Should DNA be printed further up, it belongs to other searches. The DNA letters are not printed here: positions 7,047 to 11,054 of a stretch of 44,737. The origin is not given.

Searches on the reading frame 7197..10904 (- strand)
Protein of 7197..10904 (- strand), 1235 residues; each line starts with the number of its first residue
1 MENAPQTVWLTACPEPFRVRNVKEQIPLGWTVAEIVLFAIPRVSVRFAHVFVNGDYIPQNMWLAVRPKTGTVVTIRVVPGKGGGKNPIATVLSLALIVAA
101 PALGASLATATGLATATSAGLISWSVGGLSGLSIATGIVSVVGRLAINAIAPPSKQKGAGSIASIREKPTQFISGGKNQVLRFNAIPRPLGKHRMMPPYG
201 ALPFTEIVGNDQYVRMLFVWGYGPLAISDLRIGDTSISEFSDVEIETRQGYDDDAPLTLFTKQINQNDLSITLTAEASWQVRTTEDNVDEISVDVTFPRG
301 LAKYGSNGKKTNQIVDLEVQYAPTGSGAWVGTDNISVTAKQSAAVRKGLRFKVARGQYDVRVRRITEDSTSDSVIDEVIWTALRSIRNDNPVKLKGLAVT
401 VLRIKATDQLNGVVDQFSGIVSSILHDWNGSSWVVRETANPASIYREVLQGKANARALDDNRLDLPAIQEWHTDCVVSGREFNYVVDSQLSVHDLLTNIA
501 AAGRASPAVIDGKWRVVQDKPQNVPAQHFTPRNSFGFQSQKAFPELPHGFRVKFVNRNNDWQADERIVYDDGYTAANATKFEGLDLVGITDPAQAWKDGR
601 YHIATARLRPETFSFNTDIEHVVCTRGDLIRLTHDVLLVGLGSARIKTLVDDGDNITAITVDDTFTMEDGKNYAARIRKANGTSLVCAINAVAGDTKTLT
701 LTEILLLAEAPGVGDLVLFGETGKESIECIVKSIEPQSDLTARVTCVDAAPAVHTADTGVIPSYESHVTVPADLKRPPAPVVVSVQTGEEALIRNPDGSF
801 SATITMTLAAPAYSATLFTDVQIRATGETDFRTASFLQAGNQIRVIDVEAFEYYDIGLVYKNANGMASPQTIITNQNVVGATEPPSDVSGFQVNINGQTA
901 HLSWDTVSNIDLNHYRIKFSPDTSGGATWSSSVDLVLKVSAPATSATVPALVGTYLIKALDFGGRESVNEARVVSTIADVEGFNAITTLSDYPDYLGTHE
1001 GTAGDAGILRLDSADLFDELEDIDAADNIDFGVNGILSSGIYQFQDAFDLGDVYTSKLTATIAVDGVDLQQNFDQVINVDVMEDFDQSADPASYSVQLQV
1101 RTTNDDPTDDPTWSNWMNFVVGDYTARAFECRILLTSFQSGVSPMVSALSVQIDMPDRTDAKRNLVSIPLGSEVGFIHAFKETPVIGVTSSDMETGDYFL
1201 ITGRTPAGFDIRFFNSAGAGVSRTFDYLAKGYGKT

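Call 19: search_protein_families(library=phrogs, proteins=[window:7197-10904:-], max_evalue=0.00001)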
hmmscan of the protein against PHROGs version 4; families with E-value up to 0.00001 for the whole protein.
window:7197-10904:- (1235 aa): 6 families
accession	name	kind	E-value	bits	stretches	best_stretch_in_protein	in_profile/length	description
phrog_31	-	tail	6.4e-135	452.7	1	48-999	138-1076/1565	central tail fiber J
phrog_469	-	tail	8.3e-67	227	2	261-762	389-900/903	tail protein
phrog_1727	-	tail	6.9e-30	104.5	2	239-386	65-211/1174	tail protein and host specificity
phrog_23466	-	unknown function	1.6e-17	64.5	1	475-762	63-354/358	-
phrog_7997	-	tail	2.3e-13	50.6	1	482-924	31-462/589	tail protein and host specificity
phrog_2148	-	tail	3.9e-07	29.7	1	542-700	136-288/901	tail fiber protein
